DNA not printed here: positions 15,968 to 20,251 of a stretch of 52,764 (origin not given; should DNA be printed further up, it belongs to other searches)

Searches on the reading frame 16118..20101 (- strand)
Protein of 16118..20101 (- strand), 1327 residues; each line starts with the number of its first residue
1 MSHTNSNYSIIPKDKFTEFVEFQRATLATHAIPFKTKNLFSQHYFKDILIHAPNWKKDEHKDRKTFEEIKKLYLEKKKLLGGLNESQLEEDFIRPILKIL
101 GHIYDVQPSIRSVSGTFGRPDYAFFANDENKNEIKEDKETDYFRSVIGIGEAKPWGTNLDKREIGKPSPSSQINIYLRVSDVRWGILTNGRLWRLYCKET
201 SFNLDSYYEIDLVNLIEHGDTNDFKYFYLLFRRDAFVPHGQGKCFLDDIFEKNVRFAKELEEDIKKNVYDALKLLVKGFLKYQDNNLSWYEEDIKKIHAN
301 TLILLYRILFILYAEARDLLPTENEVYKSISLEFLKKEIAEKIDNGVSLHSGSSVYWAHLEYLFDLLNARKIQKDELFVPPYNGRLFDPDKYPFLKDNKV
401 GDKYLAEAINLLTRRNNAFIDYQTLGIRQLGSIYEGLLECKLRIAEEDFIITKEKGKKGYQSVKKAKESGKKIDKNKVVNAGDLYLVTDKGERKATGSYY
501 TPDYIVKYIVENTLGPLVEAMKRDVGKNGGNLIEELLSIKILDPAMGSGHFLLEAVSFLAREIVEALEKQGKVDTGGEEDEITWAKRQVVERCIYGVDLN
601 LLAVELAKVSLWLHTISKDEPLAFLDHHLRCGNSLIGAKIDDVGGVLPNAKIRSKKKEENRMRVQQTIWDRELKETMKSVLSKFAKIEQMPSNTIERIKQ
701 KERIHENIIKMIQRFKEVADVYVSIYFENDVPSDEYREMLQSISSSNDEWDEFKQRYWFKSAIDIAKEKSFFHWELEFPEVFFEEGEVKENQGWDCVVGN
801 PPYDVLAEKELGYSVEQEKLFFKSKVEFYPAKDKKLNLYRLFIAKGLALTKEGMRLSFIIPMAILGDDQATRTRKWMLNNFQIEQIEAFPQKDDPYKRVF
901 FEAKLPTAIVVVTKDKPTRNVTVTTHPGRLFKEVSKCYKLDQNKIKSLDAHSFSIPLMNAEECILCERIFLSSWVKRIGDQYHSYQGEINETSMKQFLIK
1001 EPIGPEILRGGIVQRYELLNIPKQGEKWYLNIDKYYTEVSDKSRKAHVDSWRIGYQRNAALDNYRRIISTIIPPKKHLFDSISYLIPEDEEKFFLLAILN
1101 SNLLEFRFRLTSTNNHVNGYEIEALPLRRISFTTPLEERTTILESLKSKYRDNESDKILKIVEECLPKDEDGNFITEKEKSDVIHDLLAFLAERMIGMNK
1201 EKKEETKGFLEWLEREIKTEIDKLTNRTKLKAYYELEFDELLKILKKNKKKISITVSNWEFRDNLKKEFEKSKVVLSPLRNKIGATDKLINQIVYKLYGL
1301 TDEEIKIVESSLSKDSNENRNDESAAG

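Call 29: search_protein_families(library=pfam, proteins=[window:16118-20101:-], max_evalue=0.001)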
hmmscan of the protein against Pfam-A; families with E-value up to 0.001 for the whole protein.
window:16118-20101:- (1327 aa): 3 families
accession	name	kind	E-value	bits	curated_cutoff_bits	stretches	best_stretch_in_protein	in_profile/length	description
PF07669.17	Eco57I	-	1.9e-26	93.6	25.3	1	593-889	2-165/171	Eco57I restriction-modification methylase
PF02384.22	N6_Mtase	-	2.4e-17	63.7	20.4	2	492-621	21-107/311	N-6 DNA Methylase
PF20473.4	MmeI_Mtase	-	3.1e-08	33.6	27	1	531-616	13-87/259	MmeI, DNA-methyltransferase domain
